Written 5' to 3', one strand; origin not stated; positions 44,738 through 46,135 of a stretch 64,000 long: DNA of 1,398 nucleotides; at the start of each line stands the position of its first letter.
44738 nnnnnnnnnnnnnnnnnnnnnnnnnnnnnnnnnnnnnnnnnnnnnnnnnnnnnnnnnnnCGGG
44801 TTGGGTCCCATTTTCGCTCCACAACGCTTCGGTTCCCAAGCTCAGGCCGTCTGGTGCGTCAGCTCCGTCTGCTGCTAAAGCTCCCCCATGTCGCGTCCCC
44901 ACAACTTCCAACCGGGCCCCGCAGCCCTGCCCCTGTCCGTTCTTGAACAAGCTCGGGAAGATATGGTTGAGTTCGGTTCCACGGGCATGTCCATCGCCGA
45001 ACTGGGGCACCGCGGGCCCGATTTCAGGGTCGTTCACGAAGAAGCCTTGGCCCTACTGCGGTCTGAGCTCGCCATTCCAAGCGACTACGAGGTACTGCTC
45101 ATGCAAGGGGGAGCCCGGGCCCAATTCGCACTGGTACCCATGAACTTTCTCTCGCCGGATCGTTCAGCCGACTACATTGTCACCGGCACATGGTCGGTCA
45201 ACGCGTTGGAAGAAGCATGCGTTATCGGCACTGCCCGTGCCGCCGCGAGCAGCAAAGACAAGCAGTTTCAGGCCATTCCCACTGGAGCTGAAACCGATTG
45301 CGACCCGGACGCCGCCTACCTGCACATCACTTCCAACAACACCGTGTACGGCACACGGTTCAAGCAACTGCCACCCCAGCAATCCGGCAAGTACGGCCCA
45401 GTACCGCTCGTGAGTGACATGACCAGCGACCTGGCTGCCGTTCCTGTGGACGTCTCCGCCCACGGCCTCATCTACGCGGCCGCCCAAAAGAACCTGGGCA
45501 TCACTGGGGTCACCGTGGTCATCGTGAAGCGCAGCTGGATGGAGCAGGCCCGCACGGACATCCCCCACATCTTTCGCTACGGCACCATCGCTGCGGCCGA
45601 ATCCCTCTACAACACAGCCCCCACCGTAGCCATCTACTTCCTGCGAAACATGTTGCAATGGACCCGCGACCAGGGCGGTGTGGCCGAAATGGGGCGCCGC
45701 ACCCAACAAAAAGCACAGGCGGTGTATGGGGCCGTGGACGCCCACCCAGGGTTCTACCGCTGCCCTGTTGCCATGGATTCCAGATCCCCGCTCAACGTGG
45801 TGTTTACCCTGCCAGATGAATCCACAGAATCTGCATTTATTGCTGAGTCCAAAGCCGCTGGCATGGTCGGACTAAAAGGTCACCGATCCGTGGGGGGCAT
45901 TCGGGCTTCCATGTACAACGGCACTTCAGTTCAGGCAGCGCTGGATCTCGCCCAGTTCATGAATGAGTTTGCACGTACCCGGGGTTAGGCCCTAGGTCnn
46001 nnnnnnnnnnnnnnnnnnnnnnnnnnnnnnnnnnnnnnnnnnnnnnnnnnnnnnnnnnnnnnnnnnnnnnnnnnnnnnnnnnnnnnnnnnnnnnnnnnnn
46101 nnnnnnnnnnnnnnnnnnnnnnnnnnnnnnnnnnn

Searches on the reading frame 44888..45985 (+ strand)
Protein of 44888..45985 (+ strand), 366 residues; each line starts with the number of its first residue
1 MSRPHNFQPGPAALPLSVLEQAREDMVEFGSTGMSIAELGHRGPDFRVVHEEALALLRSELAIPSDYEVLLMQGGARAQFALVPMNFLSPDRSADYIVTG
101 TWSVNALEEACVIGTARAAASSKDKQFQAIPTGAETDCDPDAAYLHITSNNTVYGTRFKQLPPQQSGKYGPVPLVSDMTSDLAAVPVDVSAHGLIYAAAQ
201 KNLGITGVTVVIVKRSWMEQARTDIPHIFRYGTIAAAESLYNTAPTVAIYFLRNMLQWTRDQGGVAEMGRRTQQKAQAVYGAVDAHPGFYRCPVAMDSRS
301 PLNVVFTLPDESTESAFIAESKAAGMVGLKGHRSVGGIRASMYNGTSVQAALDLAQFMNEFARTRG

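Call 56: search_protein_families(library=pfam, proteins=[window:44888-45985:+], max_evalue=0.001)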
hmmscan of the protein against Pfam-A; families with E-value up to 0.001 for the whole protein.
window:44888-45985:+ (366 aa): 1 family
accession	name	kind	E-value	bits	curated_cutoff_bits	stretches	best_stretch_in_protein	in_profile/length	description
PF00266.25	Aminotran_5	-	1.9e-29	103.2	21.5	1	6-346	3-363/371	Aminotransferase class-V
